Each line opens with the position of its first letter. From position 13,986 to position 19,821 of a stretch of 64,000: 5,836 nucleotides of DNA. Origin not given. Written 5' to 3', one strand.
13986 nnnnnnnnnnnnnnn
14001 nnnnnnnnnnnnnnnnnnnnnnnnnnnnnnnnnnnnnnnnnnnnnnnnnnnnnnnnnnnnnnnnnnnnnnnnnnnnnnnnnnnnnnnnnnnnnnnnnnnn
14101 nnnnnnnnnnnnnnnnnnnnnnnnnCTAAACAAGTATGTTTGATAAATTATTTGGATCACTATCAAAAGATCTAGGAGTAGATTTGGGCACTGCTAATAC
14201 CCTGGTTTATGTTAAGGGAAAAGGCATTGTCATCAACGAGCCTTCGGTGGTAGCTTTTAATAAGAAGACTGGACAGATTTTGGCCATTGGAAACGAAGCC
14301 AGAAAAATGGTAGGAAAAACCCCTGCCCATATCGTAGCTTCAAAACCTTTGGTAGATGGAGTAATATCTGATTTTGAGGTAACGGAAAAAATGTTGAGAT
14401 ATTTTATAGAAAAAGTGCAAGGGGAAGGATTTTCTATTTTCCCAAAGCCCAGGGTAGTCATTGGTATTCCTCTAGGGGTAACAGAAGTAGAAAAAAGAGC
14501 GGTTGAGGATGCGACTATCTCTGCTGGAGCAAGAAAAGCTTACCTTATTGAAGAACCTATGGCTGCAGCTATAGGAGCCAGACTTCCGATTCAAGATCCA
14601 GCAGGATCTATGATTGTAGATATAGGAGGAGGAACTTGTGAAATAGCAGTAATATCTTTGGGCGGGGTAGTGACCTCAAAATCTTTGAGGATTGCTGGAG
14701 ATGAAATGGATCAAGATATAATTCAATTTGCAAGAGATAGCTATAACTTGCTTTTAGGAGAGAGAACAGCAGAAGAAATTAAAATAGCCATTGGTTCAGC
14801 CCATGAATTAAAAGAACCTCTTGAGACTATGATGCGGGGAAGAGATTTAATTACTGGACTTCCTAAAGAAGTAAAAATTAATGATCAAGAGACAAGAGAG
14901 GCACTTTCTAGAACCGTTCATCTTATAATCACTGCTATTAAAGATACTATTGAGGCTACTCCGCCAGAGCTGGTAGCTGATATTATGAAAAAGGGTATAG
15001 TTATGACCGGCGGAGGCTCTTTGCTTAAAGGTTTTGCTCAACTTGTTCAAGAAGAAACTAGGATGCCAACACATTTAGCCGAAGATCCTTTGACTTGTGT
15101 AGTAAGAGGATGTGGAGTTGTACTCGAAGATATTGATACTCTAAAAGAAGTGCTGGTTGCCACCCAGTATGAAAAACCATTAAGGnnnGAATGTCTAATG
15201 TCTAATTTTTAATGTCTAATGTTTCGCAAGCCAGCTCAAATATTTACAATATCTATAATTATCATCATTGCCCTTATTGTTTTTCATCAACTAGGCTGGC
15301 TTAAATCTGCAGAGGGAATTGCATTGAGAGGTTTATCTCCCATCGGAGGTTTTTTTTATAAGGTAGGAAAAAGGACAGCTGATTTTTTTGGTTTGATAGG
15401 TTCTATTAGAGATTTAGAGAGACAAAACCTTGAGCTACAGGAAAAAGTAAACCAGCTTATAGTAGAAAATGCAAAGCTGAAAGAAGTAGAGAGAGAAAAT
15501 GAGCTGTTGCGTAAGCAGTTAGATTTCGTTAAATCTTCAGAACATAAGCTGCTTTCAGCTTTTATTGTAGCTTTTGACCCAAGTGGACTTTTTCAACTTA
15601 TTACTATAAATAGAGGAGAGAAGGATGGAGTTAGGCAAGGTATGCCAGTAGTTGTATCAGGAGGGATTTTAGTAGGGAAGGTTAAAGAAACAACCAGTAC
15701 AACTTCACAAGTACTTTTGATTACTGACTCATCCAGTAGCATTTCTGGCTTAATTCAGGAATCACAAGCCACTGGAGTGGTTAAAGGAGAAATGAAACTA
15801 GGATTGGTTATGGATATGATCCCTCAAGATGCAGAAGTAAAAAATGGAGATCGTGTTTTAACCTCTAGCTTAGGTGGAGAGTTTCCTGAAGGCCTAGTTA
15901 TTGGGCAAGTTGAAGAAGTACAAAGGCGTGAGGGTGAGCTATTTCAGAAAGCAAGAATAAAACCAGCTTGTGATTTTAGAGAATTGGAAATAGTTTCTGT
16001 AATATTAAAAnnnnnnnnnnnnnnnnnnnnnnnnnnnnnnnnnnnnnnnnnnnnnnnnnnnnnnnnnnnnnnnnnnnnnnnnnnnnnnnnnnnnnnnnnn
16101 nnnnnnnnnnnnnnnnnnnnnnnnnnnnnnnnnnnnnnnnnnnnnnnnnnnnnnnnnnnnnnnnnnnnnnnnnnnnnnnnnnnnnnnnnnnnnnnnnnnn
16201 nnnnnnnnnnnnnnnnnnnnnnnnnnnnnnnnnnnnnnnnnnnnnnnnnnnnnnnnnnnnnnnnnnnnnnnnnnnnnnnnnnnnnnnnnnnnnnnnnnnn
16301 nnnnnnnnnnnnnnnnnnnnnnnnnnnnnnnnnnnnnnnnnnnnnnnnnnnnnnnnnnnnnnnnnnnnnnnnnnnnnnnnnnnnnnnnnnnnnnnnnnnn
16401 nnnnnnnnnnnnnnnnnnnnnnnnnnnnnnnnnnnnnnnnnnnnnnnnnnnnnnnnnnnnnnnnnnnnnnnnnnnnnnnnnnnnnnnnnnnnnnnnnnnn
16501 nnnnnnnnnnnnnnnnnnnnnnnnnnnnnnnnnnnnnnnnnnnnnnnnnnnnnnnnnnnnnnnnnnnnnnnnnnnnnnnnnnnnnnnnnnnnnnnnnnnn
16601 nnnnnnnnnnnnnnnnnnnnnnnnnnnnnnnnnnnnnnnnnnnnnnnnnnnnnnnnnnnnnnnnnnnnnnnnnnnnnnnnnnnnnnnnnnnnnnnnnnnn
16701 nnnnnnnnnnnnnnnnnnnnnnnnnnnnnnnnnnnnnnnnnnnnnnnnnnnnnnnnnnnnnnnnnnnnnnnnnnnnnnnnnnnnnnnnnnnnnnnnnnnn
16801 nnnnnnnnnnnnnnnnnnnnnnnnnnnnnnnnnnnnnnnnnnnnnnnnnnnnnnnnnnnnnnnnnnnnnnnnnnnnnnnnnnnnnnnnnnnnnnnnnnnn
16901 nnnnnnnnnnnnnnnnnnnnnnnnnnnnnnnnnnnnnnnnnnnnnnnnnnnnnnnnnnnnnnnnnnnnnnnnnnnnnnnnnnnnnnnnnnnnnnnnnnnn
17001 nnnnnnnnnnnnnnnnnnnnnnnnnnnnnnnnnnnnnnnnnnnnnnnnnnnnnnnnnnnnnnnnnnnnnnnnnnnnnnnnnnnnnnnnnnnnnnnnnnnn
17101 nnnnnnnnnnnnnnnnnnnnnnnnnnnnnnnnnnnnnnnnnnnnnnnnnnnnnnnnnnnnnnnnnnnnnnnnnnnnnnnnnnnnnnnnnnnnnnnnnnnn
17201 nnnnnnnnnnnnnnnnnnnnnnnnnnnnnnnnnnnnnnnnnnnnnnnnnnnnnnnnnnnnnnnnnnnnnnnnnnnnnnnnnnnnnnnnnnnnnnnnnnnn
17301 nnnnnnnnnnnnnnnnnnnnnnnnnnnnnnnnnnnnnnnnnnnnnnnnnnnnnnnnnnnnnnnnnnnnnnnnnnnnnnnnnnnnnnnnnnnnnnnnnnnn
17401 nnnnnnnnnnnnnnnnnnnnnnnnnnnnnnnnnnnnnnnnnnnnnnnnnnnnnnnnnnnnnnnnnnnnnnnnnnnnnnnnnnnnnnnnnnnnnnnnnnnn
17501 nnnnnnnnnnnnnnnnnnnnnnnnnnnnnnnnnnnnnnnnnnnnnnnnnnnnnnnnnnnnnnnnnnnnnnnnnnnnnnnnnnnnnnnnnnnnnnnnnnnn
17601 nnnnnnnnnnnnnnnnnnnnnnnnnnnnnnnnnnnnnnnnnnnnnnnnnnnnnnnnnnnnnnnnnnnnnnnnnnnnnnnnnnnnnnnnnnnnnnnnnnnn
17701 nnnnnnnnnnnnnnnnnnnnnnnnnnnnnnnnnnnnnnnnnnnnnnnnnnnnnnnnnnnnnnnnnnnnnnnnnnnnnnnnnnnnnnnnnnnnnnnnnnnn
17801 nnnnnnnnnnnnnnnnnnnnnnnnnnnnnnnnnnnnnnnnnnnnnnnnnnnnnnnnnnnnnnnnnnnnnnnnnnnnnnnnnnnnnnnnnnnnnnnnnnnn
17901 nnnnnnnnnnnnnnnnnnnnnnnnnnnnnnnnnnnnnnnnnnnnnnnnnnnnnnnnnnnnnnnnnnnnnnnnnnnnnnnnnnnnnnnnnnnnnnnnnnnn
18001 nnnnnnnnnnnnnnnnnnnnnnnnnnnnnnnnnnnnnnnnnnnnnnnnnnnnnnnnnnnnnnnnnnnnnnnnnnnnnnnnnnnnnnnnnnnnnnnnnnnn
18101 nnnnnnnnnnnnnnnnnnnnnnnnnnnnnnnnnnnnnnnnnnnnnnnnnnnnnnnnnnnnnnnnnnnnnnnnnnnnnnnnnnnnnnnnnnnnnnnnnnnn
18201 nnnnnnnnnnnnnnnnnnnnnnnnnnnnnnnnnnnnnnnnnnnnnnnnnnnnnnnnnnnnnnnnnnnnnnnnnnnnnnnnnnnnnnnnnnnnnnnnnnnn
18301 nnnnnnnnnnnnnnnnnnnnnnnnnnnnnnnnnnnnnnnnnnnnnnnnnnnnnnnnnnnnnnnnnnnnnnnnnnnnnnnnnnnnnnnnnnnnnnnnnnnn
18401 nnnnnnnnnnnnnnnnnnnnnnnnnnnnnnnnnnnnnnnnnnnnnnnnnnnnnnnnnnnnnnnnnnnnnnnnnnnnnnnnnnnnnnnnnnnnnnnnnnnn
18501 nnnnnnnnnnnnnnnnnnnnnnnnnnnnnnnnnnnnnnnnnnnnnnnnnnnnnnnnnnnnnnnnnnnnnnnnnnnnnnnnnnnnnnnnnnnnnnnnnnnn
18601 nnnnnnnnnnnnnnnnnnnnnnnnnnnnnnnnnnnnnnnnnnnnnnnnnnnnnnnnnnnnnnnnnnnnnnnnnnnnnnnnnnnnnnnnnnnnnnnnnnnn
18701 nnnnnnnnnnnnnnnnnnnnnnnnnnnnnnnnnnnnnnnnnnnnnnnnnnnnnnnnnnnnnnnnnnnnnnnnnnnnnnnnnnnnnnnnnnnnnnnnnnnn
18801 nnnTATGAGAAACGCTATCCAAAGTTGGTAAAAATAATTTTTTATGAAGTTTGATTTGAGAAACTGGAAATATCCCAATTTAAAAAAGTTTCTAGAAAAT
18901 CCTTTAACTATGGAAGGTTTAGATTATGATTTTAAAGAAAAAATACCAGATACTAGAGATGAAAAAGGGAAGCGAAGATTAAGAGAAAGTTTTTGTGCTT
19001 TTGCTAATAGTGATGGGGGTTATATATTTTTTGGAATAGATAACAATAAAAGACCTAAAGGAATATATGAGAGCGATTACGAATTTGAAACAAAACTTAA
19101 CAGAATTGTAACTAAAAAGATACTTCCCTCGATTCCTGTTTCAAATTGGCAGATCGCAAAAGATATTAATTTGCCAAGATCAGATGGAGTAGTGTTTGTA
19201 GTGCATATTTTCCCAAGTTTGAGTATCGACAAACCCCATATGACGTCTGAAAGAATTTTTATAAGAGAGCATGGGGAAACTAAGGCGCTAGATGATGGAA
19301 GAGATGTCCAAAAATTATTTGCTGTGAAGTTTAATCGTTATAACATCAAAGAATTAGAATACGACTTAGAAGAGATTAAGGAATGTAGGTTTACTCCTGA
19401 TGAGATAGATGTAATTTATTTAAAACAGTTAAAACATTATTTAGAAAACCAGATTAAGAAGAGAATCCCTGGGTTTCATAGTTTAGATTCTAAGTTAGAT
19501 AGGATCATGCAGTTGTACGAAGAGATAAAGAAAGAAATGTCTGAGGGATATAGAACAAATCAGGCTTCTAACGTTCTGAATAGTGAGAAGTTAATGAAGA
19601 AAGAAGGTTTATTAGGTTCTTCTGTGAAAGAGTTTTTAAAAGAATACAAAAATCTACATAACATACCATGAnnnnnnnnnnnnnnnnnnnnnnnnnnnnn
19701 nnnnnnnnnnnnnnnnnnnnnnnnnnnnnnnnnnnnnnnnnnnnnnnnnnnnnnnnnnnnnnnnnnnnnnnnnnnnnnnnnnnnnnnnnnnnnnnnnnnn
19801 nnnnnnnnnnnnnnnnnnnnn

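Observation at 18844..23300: Translationally coupled AlbA_2/Schlafen-like protein and 1210-aa nuclease-motif/alpha-repeat protein: candidate novel defence pair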

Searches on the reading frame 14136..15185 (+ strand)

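Call 102: search_protein_families(library=pfam, proteins=[window:14136-15185:+], max_evalue=0.001)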
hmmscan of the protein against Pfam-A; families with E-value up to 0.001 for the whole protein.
window:14136-15185:+ (350 aa): 6 families
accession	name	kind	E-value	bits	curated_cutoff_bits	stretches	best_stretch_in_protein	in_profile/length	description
PF06723.19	MreB_Mbl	-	1.9e-141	471.1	27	1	11-337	2-326/327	MreB/Mbl protein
PF14450.12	FtsA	-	1.2e-11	45.5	31.8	1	160-316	2-111/127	Cell division protein FtsA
PF00012.26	HSP70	-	4.4e-11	42.2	20.6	1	106-206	135-241/599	Hsp70 protein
PF00022.25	Actin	-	6.9e-09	35.2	27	1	249-308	291-349/410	Actin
PF11104.14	PilM_2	-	4.5e-05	23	27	0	287-316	277-306/340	Type IV pilus assembly protein PilM;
PF25216.1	Volactin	-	4.6e-05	23.5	35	1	39-326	49-317/321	Volactin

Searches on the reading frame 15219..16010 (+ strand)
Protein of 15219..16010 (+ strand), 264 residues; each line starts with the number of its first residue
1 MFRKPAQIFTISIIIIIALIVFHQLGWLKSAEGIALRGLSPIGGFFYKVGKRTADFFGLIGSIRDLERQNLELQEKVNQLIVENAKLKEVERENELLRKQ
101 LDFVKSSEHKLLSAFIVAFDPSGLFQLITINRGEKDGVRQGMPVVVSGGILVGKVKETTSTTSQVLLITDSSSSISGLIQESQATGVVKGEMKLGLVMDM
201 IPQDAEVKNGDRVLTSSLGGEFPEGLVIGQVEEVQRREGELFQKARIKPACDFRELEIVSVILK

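Call 102: search_protein_families(library=pfam, proteins=[window:15219-16010:+], max_evalue=0.001)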
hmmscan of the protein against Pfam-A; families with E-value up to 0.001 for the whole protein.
window:15219-16010:+ (264 aa): 1 family
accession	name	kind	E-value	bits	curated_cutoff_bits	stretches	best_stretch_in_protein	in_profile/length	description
PF04085.20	MreC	-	1.3e-45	155.2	28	1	116-262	1-146/147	Rod shape-determining protein MreC, barrel core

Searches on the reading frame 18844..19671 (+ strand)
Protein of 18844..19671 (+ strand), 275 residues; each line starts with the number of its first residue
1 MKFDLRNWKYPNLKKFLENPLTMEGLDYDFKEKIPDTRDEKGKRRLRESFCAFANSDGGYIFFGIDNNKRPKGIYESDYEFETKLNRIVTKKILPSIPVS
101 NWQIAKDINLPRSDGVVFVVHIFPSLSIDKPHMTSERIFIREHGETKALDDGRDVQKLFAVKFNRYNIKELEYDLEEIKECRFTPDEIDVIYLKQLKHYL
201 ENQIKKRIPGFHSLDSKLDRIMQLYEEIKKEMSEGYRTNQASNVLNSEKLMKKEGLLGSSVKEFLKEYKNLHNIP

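Call 6: search_protein_families(library=pfam, proteins=[window:18844-19671:+], max_evalue=1)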
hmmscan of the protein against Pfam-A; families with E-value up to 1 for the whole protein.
window:18844-19671:+ (275 aa): 2 families
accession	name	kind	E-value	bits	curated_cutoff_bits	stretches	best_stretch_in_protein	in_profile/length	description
PF04326.19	SLFN_AlbA_2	-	2.3e-19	70.5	25.3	1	24-149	1-117/118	Schlafen, AlbA_2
PF21445.3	ADDB_N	-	0.039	13.6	26.6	1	168-257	116-197/290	ADDB, N-terminal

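Call 7: search_protein_families(library=padloc, proteins=[window:18844-19671:+], max_evalue=1)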
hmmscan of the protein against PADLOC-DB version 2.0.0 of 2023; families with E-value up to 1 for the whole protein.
window:18844-19671:+ (275 aa): 1 family
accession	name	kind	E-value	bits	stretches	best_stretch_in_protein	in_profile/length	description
PDLC04046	PD-T4-6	-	0.0079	13.4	1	164-252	268-357/427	-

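Call 8: search_protein_families(library=ncbifam, proteins=[window:18844-19671:+], max_evalue=1)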
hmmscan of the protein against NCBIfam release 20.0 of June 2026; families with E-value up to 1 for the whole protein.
window:18844-19671:+ (275 aa): 1 family
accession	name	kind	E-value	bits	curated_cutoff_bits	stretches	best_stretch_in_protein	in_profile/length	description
TIGR02539.1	SepCysS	equivalog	0.024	13.7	365.25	1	176-268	272-369/370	O-phospho-L-seryl-tRNA:Cys-tRNA synthase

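Call 35: find_homologous_proteins(query=window:18844-19671:+)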
Query window:18844-19671:+ (275 aa): 2 proteins with E <= 0.001 among 1017 candidates.
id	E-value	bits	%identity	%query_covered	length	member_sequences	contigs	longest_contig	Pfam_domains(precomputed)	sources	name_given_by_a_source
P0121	8.1e-181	617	100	100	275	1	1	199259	PF04326.20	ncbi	-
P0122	3.0e-51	192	39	99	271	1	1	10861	PF04326.20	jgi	-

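Call 81: search_solved_structures(query=A4, max_evalue=1, show_alignments=2)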
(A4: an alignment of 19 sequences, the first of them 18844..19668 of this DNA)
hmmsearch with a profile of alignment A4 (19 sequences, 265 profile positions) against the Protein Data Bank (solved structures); distinct sequences matched with E-value up to 1: 24.
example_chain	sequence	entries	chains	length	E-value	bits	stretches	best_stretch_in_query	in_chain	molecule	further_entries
5yd0_A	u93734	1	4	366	7.5e-12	48.5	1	24-93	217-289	Schlafen 8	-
7cux_A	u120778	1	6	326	5.3e-09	39.2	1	17-77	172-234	Schlafen family member 5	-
7q3z_B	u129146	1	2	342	6.1e-09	39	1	17-77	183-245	Schlafen family member 5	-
6rr9_A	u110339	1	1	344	6.2e-09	39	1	17-77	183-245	Schlafen family member 5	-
7ppj_A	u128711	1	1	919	4.8e-08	36.1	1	17-77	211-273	Schlafen family member 5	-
9nyy_A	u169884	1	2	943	6.4e-07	32.3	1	20-77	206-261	Protein SLFN14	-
7eg0_B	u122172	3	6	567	7.8e-07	32.1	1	40-98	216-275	Schlafen family member 12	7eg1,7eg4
7lrc_A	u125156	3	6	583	1.3e-06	31.4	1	39-98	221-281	Schlafen family member 12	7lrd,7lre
7fex_A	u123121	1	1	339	1.7e-06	30.9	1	25-92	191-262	SLFN11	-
9erd_A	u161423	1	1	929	1.9e-06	30.8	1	26-87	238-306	Schlafen family member 11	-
7zel_A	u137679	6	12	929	1.9e-06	30.8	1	26-87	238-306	Schlafen family member 11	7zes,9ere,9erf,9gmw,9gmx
9jn9_A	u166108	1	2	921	3.2e-06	30.1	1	29-77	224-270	Protein SLFN14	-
9jr9_A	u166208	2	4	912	3.5e-06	29.9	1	28-77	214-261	Protein SLFN14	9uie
7zep_A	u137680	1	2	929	3.9e-06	29.8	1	38-87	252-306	Schlafen family member 11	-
9r1o_A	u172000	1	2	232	0.0023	20.7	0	204-263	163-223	sc-apCC-6-DPH-NR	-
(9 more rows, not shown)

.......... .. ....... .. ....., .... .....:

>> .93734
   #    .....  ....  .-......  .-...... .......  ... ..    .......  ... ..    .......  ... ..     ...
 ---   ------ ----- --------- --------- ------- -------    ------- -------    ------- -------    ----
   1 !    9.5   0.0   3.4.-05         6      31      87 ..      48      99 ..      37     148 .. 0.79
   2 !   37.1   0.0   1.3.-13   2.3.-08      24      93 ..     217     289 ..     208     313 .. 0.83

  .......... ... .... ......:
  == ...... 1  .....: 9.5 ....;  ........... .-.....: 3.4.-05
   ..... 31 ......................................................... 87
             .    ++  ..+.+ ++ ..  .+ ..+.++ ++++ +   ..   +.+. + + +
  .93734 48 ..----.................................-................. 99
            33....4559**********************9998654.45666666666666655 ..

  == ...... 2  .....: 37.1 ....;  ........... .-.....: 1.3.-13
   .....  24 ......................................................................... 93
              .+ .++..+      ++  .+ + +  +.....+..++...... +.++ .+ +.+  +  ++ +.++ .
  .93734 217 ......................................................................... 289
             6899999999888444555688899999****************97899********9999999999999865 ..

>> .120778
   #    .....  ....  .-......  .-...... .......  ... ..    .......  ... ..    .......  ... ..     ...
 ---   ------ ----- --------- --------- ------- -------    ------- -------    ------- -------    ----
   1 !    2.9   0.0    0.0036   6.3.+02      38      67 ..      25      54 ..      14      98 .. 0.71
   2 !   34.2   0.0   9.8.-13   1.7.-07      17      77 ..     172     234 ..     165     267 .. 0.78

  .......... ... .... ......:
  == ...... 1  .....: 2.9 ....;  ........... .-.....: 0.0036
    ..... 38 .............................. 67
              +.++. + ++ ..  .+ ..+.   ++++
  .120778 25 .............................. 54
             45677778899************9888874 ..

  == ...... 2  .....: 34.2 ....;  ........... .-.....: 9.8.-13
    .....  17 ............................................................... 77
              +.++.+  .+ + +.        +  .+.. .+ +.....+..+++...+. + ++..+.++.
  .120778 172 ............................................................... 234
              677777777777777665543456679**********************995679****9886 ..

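Call 103: find_homologous_proteins(query=A4, max_evalue=1e-10)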
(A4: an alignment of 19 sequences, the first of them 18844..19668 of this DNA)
Query A4 (19 sequences) (275 aa, profile of the alignment): 5 proteins with E <= 1e-10 among 5695 candidates.
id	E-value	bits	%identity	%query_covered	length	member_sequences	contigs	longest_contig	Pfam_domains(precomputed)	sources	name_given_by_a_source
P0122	5.7e-92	326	39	99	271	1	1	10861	PF04326.20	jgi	-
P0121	3.0e-89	317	100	100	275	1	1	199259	PF04326.20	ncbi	-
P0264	5.1e-68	248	26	61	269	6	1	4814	PF04326.20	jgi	-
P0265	1.7e-44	170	28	69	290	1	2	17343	PF04326.20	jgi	-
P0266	4.4e-11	61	27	52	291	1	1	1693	PF04326.20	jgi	jgi:hypothetical protein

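Call 104: find_encoding_contigs(protein=P0264, flank=5000, max_places=3)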
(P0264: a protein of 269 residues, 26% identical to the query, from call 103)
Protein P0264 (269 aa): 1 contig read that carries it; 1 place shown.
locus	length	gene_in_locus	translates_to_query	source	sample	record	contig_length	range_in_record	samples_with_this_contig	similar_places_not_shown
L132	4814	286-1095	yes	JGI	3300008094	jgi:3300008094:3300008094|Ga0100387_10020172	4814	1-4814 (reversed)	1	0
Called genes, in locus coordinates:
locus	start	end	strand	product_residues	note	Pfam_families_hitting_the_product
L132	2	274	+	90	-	?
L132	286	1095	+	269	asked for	PF04326:SLFN_AlbA_2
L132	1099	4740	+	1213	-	-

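Call 105: find_encoding_contigs(protein=P0265, flank=6000, max_places=2)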
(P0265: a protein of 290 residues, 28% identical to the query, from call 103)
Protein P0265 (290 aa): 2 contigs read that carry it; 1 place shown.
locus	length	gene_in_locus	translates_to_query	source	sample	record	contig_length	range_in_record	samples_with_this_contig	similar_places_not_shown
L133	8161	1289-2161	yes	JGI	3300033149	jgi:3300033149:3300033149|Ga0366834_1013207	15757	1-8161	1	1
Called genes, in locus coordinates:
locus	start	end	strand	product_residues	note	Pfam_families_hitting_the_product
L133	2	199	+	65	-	?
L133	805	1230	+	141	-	-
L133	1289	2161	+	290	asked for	PF04326:SLFN_AlbA_2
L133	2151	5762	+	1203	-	-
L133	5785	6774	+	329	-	PF01861:BpsA_C, PF03602:Cons_hypoth95 (weak)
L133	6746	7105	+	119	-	PF02675:AdoMet_dc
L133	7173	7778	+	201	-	PF01227:GTP_cyclohydroI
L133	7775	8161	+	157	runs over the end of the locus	PF01242:PTPS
